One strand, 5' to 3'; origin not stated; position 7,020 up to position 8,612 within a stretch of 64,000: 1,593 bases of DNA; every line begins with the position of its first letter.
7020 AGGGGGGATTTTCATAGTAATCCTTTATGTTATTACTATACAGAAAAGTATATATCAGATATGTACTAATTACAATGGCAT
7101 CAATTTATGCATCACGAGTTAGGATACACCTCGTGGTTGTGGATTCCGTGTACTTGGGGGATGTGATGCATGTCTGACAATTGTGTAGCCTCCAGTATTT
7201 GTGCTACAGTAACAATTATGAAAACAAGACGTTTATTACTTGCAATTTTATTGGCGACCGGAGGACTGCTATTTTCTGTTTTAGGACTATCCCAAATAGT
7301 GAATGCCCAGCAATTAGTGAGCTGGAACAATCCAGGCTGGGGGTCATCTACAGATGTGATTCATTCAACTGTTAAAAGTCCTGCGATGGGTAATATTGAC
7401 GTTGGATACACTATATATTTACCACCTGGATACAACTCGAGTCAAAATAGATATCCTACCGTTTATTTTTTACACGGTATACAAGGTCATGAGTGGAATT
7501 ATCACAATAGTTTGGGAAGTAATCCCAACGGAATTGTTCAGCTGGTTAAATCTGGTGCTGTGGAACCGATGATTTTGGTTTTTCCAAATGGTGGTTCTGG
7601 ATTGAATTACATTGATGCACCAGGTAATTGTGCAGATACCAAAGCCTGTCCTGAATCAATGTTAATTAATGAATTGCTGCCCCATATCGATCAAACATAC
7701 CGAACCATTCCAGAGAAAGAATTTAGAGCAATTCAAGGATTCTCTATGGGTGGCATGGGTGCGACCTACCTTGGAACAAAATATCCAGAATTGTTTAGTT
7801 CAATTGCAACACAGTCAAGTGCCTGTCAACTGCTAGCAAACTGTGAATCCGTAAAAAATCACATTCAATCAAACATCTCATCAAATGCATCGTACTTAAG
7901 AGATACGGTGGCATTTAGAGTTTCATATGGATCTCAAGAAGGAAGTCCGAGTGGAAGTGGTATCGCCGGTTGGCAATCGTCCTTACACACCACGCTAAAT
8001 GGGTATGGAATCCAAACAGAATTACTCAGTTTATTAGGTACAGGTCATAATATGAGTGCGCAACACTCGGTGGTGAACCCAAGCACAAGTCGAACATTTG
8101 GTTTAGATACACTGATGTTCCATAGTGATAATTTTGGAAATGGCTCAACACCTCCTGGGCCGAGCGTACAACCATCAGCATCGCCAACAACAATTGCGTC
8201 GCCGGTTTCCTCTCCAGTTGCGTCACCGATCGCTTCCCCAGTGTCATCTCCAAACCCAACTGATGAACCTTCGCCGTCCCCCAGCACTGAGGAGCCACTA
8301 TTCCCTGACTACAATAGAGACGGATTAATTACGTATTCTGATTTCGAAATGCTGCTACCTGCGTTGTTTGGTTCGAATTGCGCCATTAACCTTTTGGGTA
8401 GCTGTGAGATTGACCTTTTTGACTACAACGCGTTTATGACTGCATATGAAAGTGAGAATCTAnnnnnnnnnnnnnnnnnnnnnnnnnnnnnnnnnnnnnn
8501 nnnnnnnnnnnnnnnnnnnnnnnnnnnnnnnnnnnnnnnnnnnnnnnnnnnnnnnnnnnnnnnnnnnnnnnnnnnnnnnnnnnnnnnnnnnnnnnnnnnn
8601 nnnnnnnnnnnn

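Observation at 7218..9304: Minimal cohesin-dockerin pair: dockerin-tagged esterase next to a membrane-anchored cohesin-like protein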

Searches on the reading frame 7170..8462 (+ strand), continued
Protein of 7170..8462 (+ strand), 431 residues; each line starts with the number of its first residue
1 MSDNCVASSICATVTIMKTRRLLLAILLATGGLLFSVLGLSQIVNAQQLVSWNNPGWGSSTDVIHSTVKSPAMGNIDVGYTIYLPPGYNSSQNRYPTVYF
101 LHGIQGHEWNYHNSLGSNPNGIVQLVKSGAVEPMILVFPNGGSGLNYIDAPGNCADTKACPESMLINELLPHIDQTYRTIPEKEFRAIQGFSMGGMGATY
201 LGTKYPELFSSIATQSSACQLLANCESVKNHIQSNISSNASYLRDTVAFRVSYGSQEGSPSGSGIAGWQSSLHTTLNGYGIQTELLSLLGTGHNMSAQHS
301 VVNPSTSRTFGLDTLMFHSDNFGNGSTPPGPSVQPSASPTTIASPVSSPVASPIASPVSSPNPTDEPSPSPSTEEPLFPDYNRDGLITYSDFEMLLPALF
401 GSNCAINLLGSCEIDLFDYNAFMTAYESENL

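Call 18: find_encoding_contigs(protein=P0009, flank=4000, max_places=2)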
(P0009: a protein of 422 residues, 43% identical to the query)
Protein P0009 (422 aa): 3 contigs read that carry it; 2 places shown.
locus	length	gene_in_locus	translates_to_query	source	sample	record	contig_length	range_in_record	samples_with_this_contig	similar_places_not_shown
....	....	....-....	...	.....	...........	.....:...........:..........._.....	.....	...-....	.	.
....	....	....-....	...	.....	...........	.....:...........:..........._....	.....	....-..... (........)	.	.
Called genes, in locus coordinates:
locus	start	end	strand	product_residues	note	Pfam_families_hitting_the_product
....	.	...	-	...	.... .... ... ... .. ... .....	?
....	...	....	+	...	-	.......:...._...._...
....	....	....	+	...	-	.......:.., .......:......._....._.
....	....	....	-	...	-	-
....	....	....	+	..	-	-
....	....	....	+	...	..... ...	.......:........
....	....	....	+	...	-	-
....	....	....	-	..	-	-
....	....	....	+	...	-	-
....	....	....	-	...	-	-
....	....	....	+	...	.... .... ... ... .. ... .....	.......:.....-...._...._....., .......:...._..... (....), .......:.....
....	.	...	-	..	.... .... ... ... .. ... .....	?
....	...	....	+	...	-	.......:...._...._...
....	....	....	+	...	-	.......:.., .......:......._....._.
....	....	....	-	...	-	-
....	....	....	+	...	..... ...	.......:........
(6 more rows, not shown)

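Call 29: find_related_loci(query=A1, collection=genome_contigs, flank=4000)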
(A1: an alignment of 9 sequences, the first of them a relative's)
Query A1 (431 aa) in genome_contigs; peptide patterns used: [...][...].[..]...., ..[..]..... (x = any residue, [..] = any of these).
185 stretches matched a pattern; 136 encode a relative of the query (tblastn E <= 1e-3); the best 80 are kept; 80 distinct loci.
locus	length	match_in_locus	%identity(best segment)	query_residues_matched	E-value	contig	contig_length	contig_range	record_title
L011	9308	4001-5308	43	15-429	1e-98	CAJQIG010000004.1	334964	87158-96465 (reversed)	uncultured Patescibacteria group bacterium isolate 0.2_20180412_Bin_MAXBIN_228_sub_1 genome assembly, contig: c_00000000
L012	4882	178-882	43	98-332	2e-47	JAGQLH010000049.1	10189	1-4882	MAG: Candidatus Dojkabacteria bacterium isolate HKST-UBA11 NODE_49_length_10189_cov_2.964498, whole genome shotgun seque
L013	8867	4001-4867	35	50-336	1e-38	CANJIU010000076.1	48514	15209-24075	MAG: Opitutae bacterium isolate RH-23may17-1042 genome assembly, contig: RH-23may17-C5028, whole genome shotgun sequence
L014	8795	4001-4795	36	63-329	3e-38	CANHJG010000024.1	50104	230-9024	MAG: Opitutae bacterium isolate RE-23may17-750 genome assembly, contig: RE-23may17-C1138, whole genome shotgun sequence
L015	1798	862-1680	36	50-322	1e-38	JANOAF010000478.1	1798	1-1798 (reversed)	MAG: Opitutaceae bacterium isolate VAR_18_metabat_349 VAR_18_k141_1566168, whole genome shotgun sequence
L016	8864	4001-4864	33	50-327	3e-38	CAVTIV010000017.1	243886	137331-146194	MAG: Pirellulaceae bacterium isolate MFD05684.bin.2.243 genome assembly, contig: contig_53350, whole genome shotgun sequ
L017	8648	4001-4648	41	2-216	8e-38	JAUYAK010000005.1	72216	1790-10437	MAG: Opitutaceae bacterium isolate C18_metabat.bin.8 C18_k141_386543, whole genome shotgun sequence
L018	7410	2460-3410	32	36-344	8e-38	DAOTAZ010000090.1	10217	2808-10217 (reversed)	MAG TPA_asm: Chitinispirillaceae bacterium isolate AMR_MDS_2020 NODE_5585_length_10217_cov_4.315095, whole genome shotgu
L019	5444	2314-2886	44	33-216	3e-37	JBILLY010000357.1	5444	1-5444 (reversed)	MAG: Opitutaceae bacterium isolate ME2017-08-08_3300044911_group7_bin206 Rohwer_bin2639_scaffold_25033_c1, whole genome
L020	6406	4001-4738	35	46-293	7e-37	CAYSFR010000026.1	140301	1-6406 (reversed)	MAG TPA_asm: uncultured Solibacteraceae bacterium isolate SRP302895_co1_204 genome assembly, contig: NODE_246_length_140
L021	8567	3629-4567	31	25-326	4e-37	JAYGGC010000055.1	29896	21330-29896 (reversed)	MAG: Roseibacillus sp. isolate OC6_4000m_MAG_189 OC6_4000m_contig_2961004, whole genome shotgun sequence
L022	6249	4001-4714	38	63-294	7e-37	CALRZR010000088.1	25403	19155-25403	MAG: Opitutus sp. GAS368 isolate JJ-MA1B5-281-2-m2-bin99 genome assembly, contig: JJ-MA1B5-281-C458, whole genome shotgu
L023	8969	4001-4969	31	24-344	1e-36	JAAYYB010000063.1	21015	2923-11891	MAG: Fibrobacter sp. isolate AS06rmzACSIP_199 128880_AS06, whole genome shotgun sequence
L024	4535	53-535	49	50-216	1e-36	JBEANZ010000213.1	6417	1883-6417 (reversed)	MAG: Verrucomicrobiota bacterium isolate marthacreek_2019_sw_WHONDRS-S19S_0030_B_bin.4 scaffold_236574, whole genome sho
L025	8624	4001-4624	41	12-224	9e-37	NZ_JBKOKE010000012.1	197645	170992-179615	Horticoccus sp. 23ND18S-11 23ND18S-11_12, whole genome shotgun sequence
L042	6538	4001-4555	38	63-257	7e-34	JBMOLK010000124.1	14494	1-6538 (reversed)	MAG: Bacillota bacterium isolate Betzabe_MAG022 MAG022_124, whole genome shotgun sequence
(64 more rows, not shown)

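Call 33: search_protein_families(library=pfam, proteins=[L012:1-1443:+, L012:1452-2978:+], max_evalue=0.01)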
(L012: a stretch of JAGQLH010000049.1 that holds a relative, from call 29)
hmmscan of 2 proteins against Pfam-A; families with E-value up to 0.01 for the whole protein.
L012:1-1443:+ (481 aa): 5 families
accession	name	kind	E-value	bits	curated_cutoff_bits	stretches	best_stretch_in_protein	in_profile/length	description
PF00395.25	SLH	-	5.1e-27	94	20.8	3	310-341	12-43/44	S-layer homology domain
PF00756.26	Esterase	-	6.6e-21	75.6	22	1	33-192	1-160/251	Putative esterase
PF00561.26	Abhydrolase_1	-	0.0001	22.5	25.8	1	58-180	1-103/245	alpha/beta hydrolase fold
PF02230.22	Abhydrolase_2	-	0.00049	20.4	23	1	122-181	84-143/217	Phospholipase/Carboxylesterase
PF12146.15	Hydrolase_4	-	0.0012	18.6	27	1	116-182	50-115/239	Serine aminopeptidase, S33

L012:1452-2978:+ (509 aa): 2 families
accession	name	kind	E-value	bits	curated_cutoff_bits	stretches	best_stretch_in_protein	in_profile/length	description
PF00395.25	SLH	-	1e-27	96.2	20.8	3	338-368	13-43/44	S-layer homology domain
PF00756.26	Esterase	-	4e-15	56.7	22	1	57-202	7-148/251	Putative esterase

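Call 49: predict_structure(alignment_id=A1)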
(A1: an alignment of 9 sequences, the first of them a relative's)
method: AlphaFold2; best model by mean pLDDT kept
length: 431 residues; sequences in the alignment: 9
mean_pLDDT: 57.6   pTM: 0.54
mean pLDDT of the five models: 57.6, 55.5, 53.3, 50.4, 44.0
residues with pLDDT >= 90: 4; 70-90: 134; 50-70: 107; < 50: 186
segments of 3 or more residues with pLDDT < 50: 1-13, 38-58, 103-109, 142-160, 188-222, 326-378, 397-431
pLDDT, mean of each block of 10 residues (from residue 1): 39 52 74 55 29 45 79 69 88 84 45 67 87 82 40 40 67 87 58 36 39 40 58 71 70 60 69 81 72 67 82 81 52 36 35 36 34 41 60 52 38 40 42 38
secondary structure, 60 per line:
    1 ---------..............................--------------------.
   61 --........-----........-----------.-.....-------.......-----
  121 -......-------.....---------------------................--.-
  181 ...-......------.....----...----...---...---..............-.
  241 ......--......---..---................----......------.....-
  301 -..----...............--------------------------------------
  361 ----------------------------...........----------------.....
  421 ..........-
elements in order: H10-39 E63-70 E76-83 E97-101 H109-115 H122-127 E135-139 H161-176 E185-190 E197-201 H225-238 H240-246 E249-254 H264-278 E283-288 H295-299 H310-322 H389-399 H416-430

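Call 72: find_encoding_contigs(protein=P0004, flank=10000, max_places=2)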
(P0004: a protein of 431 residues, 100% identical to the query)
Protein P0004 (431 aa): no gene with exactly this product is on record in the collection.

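Call 85: find_related_loci(query=A7, collection=metagenome_contigs, flank=4000)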
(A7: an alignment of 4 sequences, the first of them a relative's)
Query A7 (267 aa) in metagenome_contigs; peptide patterns used: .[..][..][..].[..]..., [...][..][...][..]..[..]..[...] (x = any residue, [..] = any of these).
76 stretches matched a pattern, but none encodes a relative of the query by tblastn (E <= 1e-3).

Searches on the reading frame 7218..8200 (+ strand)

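Call 51: search_solved_structures(query=window:7218-8200:+, max_evalue=0.001)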
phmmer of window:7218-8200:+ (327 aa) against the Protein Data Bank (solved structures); distinct sequences matched with E-value up to 0.001: 21.
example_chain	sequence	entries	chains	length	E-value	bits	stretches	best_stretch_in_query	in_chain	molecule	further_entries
7xrt_A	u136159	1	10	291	1.2e-21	80.5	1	50-202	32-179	Ferulic acid esterase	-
7xrv_A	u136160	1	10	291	3.2e-21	79.2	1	50-202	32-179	Ferulic acid esterase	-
8z91_A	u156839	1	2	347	5.9e-19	71.7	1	61-204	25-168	Esterase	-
5vol_A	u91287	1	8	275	1.3e-18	70.7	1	38-202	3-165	Putative esterase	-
1jjf_A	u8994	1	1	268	2.1e-15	60.1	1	65-202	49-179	ENDO-1,4-BETA-XYLANASE Z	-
1jt2_A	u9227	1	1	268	5.4e-15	58.7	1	65-202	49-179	PROTEIN (ENDO-1,4-BETA-XYLANASE Z)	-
7b5v_A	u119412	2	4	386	9.1e-13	51.4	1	66-193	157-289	Carbohydrate Esterase family 1 protein with an N-terminal carbohydrate binding module fami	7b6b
6rzn_A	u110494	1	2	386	9.3e-13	51.4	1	53-200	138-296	Ferulic acid esterase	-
8bbp_A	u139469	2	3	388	9.5e-13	51.3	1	53-200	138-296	Ferulic acid esterase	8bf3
8bbp_B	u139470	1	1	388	1.2e-12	51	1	53-200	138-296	Ferulic acid esterase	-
6mot_A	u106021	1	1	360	1.2e-11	47.7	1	66-182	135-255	Isoamylase N-terminal domain protein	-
6mou_A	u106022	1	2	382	1.4e-11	47.5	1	66-182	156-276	Isoamylase N-terminal domain protein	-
6ne9_A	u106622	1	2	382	2.1e-11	46.9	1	66-193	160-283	Isoamylase protein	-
6rzo_A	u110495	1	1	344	2.7e-11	46.6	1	65-200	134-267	Ferulic acid esterase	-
6rzo_B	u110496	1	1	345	2.7e-11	46.6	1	65-200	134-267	Ferulic acid esterase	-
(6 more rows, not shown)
